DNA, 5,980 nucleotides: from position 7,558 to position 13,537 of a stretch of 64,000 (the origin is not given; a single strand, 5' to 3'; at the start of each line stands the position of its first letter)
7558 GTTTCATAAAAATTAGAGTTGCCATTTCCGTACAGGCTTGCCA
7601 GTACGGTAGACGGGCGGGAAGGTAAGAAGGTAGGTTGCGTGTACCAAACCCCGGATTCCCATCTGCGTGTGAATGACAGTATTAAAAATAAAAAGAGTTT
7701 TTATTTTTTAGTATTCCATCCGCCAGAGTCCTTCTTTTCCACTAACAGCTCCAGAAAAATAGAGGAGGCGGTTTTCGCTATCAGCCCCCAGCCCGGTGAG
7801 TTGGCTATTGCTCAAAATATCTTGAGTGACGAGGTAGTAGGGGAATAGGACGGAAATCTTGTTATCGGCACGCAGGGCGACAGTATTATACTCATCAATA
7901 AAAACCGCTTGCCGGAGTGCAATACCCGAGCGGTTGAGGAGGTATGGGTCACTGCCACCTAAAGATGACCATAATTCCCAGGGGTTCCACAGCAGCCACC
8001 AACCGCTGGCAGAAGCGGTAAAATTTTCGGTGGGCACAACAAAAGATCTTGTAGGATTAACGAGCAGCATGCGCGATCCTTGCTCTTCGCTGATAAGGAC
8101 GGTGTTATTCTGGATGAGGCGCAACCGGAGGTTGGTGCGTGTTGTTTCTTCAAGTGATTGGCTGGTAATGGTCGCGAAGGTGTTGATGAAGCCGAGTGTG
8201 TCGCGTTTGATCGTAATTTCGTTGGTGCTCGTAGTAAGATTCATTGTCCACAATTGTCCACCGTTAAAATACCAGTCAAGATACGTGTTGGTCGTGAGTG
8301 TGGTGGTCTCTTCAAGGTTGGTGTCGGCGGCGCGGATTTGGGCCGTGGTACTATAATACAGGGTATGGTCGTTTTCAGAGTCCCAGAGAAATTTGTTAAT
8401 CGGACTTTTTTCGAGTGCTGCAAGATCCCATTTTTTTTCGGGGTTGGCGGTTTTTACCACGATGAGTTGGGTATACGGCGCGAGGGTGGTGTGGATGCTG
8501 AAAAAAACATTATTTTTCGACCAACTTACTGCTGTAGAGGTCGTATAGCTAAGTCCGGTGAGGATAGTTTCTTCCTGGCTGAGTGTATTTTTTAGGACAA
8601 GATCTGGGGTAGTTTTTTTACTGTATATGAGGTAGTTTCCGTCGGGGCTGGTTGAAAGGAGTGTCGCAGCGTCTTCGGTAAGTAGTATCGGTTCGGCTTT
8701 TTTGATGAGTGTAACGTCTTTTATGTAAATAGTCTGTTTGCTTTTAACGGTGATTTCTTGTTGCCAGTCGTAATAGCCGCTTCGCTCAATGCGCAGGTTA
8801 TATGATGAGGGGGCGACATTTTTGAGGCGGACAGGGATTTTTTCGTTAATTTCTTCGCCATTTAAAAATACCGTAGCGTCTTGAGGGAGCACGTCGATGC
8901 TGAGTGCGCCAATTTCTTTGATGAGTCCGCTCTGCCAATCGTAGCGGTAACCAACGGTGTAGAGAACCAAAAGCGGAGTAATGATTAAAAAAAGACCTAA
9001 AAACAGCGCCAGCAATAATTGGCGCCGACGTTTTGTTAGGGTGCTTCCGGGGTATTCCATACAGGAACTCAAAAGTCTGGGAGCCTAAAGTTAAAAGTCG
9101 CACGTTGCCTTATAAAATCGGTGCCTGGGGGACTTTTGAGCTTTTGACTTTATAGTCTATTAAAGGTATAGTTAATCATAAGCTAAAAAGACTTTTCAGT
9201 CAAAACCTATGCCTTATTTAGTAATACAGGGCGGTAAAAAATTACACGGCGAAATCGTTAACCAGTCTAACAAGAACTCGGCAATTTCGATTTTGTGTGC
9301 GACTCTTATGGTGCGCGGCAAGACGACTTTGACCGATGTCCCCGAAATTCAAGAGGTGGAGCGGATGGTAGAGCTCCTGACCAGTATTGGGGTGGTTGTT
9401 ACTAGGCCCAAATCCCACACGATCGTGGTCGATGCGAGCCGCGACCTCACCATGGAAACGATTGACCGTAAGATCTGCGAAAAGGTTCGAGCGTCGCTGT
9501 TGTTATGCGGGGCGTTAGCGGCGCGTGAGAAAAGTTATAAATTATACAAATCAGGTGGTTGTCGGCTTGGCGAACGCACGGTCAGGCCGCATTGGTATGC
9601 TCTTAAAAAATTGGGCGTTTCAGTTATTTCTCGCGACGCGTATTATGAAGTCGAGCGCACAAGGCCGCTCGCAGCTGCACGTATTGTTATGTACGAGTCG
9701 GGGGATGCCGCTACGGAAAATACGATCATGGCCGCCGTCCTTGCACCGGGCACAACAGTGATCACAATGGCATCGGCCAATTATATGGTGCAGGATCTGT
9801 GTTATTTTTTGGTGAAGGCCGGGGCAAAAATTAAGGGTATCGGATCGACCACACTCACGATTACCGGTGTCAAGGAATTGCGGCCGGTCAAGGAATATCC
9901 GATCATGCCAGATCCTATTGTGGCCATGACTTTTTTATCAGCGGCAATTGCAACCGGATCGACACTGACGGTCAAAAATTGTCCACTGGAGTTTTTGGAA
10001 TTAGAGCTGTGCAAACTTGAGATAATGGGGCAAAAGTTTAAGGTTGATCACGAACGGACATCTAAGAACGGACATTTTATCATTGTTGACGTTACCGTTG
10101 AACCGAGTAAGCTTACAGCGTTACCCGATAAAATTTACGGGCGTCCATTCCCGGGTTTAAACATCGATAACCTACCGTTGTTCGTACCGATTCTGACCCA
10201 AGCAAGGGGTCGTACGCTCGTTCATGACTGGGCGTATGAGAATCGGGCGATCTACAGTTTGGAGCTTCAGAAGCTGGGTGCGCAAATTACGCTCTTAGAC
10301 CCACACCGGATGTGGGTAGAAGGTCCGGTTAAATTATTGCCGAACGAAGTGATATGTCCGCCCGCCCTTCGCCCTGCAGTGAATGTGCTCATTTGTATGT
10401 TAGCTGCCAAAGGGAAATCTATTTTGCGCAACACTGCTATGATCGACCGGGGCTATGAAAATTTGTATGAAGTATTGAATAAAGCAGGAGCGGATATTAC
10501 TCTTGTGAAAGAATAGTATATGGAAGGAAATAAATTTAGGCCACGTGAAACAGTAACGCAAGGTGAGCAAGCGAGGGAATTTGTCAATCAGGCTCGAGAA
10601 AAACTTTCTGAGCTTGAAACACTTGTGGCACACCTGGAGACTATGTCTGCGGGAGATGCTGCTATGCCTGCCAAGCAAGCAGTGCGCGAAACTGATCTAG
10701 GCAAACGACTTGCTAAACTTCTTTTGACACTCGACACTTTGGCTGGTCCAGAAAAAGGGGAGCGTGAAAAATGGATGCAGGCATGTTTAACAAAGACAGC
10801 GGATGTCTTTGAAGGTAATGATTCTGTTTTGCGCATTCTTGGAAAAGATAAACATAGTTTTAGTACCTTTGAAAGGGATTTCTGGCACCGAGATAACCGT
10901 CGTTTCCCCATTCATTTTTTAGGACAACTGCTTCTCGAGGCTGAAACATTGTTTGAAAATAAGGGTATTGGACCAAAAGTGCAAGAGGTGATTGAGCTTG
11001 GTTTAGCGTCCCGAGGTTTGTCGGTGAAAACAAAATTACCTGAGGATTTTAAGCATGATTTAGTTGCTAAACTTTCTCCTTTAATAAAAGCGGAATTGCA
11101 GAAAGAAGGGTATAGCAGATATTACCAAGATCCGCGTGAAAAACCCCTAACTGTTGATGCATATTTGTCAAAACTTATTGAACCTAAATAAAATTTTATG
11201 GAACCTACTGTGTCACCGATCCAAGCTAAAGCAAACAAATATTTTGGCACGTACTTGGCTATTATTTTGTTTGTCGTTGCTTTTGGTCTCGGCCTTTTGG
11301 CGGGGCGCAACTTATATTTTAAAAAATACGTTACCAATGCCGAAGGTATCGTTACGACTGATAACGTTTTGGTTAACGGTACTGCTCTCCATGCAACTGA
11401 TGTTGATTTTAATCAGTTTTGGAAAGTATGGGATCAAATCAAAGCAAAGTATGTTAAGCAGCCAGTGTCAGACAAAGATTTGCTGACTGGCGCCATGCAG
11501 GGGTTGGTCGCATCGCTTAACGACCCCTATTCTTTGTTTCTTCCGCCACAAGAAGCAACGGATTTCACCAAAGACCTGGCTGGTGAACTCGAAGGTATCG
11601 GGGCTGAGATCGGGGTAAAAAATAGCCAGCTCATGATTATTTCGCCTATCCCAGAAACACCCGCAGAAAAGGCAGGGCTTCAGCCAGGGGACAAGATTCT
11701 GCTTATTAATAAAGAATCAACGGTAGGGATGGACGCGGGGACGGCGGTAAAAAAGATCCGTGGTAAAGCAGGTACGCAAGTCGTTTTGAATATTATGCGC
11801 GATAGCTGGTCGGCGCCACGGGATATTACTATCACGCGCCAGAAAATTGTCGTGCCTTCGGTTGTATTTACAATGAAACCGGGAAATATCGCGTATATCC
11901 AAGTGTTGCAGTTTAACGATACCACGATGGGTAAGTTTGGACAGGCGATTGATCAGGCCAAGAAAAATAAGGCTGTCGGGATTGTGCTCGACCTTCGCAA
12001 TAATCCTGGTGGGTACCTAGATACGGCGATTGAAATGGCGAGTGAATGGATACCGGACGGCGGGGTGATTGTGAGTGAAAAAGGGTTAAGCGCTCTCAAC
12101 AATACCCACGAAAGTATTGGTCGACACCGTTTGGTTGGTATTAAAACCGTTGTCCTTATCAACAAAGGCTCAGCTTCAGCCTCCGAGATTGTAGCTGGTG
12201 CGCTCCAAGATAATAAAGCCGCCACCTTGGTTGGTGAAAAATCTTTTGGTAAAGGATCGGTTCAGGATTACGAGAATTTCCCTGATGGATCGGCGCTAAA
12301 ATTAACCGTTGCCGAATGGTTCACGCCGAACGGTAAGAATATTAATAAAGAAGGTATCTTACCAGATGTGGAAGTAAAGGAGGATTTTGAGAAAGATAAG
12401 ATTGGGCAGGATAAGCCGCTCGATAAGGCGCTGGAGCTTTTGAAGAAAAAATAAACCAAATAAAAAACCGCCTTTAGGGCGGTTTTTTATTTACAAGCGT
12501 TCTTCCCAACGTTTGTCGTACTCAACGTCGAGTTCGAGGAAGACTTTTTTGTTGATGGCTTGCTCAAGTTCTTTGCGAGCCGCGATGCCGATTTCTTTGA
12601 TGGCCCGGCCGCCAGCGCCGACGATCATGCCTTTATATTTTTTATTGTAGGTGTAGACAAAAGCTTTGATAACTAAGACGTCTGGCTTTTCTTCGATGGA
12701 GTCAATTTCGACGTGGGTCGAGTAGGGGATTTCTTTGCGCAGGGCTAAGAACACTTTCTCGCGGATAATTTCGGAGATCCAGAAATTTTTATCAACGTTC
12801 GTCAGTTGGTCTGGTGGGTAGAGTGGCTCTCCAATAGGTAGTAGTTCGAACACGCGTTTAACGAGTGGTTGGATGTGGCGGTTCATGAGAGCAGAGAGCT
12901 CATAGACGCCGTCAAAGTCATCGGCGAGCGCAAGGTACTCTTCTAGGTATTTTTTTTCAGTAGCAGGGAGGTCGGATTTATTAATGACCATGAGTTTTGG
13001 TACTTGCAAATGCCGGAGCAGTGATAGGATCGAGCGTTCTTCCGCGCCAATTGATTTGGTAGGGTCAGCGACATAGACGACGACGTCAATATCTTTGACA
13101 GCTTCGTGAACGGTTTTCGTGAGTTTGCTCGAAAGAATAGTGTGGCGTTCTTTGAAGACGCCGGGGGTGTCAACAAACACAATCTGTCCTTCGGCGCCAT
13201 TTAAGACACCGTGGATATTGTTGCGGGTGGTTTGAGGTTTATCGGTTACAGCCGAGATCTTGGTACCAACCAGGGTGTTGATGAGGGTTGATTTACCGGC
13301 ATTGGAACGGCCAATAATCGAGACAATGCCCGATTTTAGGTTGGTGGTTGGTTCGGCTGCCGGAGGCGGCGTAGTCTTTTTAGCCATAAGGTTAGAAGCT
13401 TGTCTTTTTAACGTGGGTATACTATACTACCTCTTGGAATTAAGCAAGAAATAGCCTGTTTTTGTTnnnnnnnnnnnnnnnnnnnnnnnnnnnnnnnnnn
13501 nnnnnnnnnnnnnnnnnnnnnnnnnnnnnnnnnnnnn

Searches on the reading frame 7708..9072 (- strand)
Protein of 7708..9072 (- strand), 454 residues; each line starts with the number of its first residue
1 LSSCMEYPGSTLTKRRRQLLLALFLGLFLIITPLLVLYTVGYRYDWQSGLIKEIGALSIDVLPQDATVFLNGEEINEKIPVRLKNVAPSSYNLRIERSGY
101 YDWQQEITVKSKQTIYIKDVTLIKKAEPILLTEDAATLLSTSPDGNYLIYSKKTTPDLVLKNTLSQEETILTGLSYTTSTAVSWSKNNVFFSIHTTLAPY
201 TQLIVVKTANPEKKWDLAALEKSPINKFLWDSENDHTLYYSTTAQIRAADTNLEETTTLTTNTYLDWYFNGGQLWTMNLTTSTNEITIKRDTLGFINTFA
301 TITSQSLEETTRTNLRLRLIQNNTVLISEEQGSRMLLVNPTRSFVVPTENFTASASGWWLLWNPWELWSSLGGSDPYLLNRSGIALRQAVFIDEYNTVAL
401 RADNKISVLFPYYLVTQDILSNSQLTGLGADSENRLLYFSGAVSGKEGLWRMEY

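Call 73: search_protein_families(library=pfam, proteins=[window:7708-9072:-], max_evalue=0.0001)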
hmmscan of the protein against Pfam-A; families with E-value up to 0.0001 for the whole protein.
window:7708-9072:- (454 aa): 1 family
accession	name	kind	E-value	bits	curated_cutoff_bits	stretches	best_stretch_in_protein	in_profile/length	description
PF08308.17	PEGA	-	2.1e-10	40.8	20.8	1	55-117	2-63/71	PEGA domain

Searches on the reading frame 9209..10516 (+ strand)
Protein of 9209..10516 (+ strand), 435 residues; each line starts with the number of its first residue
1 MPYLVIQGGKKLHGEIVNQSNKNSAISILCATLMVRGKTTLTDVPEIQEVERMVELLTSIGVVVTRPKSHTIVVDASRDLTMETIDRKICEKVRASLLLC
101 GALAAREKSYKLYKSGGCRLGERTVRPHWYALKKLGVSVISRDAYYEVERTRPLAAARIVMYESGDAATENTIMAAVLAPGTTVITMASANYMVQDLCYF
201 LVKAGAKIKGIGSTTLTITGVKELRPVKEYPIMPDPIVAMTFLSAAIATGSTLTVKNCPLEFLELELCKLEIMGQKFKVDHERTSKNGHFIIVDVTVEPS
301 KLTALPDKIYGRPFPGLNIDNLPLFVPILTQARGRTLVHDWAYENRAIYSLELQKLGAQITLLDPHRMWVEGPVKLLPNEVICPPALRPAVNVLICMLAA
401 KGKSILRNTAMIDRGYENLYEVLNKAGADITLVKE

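Call 73: search_protein_families(library=pfam, proteins=[window:9209-10516:+], max_evalue=0.0001)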
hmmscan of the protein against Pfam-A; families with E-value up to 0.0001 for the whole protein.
window:9209-10516:+ (435 aa): 1 family
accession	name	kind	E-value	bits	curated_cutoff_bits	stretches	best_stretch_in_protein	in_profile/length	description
PF00275.25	EPSP_synthase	-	4.6e-49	167.7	22.8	1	6-423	1-417/417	EPSP synthase (3-phosphoshikimate 1-carboxyvinyltransferase)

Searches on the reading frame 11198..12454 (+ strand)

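Call 74: search_protein_families(library=pfam, proteins=[window:11198-12454:+], max_evalue=0.0001)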
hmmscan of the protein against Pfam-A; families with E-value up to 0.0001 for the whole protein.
window:11198-12454:+ (418 aa): 5 families
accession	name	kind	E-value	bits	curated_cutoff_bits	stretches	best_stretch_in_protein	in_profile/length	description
PF03572.23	Peptidase_S41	-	6.9e-51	172.5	24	1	230-393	1-165/165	Peptidase family S41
PF17820.7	PDZ_6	-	2.4e-10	40.5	27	1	148-199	3-52/54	PDZ domain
PF00595.29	PDZ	-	4.6e-10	40.2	23.2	1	130-200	8-81/81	PDZ domain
PF22694.1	CtpB_N-like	-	7.7e-10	39.5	27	1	53-115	20-81/85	Activating protease CtpB N-terminal domain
PF13180.12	PDZ_2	-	1.2e-07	32.3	27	1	134-203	3-71/80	PDZ domain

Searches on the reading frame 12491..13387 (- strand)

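Call 74: search_protein_families(library=pfam, proteins=[window:12491-13387:-], max_evalue=0.0001)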
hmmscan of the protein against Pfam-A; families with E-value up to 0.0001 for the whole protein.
window:12491-13387:- (298 aa): 8 families
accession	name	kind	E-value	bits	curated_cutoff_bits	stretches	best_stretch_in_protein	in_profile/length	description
PF01926.29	MMR_HSR1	-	4.6e-24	85.2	21.9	1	22-137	2-113/113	50S ribosome-binding GTPase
PF07650.23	KH_2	-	1.1e-12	48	22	1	219-294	1-77/78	KH domain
PF00009.33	GTP_EFTU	-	2.1e-10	41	26.5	1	22-184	6-187/188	Elongation factor Tu GTP binding domain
PF02421.24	FeoB_N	-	3e-10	40.3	27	1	22-149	3-126/156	Ferrous iron transport protein B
PF00350.29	Dynamin_N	-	4.1e-09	37.1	27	0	22-55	1-34/168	Dynamin family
PF04548.22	AIG1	-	2.5e-08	33.9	27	1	24-153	5-139/212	AIG1 family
PF03193.22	RsgA_GTPase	-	4.3e-08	33.6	30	1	14-77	101-168/174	RsgA GTPase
PF10662.15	PduV-EutP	-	4e-05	23.9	21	0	22-178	4-140/143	Ethanolamine utilisation - propanediol utilisation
